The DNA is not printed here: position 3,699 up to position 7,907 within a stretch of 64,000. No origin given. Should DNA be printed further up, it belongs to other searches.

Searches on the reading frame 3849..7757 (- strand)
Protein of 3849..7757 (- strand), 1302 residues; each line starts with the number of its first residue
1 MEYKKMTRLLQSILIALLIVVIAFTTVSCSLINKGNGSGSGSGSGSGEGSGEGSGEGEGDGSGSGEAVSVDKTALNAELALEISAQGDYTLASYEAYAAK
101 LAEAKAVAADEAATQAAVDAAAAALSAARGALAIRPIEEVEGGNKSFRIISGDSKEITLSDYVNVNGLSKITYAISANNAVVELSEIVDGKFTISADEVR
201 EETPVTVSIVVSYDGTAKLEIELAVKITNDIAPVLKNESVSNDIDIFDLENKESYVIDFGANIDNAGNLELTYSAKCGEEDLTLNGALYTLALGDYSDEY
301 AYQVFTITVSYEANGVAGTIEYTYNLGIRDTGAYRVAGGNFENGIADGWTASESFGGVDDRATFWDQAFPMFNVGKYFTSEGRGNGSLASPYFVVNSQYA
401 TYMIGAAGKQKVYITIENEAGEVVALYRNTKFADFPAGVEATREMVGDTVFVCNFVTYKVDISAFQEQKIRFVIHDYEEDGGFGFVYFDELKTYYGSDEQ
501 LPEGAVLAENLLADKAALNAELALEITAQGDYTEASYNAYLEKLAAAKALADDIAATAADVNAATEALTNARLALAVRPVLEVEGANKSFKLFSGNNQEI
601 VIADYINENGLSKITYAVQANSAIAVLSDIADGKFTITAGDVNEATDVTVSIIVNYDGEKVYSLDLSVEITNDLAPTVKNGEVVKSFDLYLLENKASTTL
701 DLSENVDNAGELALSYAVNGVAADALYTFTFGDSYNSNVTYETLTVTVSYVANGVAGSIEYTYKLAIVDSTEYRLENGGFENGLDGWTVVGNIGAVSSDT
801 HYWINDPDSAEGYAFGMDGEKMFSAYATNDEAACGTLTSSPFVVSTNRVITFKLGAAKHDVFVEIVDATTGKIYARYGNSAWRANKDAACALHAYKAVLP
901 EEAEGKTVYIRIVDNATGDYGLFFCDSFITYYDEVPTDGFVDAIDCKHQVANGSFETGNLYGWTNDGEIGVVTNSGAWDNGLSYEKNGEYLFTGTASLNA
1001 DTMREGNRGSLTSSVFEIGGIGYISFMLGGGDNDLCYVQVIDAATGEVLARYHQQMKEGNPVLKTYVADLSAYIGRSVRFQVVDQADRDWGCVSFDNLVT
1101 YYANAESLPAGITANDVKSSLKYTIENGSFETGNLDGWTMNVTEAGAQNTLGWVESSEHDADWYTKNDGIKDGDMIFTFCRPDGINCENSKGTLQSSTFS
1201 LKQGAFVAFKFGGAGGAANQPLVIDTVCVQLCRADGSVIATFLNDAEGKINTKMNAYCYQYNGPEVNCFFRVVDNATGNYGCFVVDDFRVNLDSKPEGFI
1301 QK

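Call 18: search_protein_families(library=pfam, proteins=[window:3849-7757:-], max_evalue=0.001)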
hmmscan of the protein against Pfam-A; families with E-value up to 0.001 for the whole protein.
window:3849-7757:- (1302 aa): 0 families

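Call 35: search_protein_families(library=pfam, proteins=[window:3849-7757:-], max_evalue=1)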
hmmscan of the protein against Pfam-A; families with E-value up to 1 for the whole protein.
window:3849-7757:- (1302 aa): 7 families
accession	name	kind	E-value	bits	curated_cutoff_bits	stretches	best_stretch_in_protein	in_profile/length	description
PF05202.17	Flp_C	-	0.055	13.2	25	0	573-657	151-240/254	Recombinase Flp protein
PF07554.19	FIVAR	-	0.065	14.3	29.2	2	516-575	3-70/71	FIVAR domain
PF19944.4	DUF6406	-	0.082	13.6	26.9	0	629-666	16-52/84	Family of unknown function (DUF6406)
PF11110.13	Phage_hub_GP28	-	0.094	13.1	21.5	1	1216-1277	18-79/154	Baseplate hub distal subunit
PF20611.3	DUF6801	-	0.15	12.6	26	1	665-752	13-92/161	Family of unknown function (DUF6801)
PF02018.23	CBM_4_9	-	0.79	10.5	25.9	0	948-979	2-33/136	Carbohydrate binding domain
PF03413.25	PepSY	-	0.94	10.3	24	0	1023-1051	39-59/60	Peptidase propeptide and YPEB domain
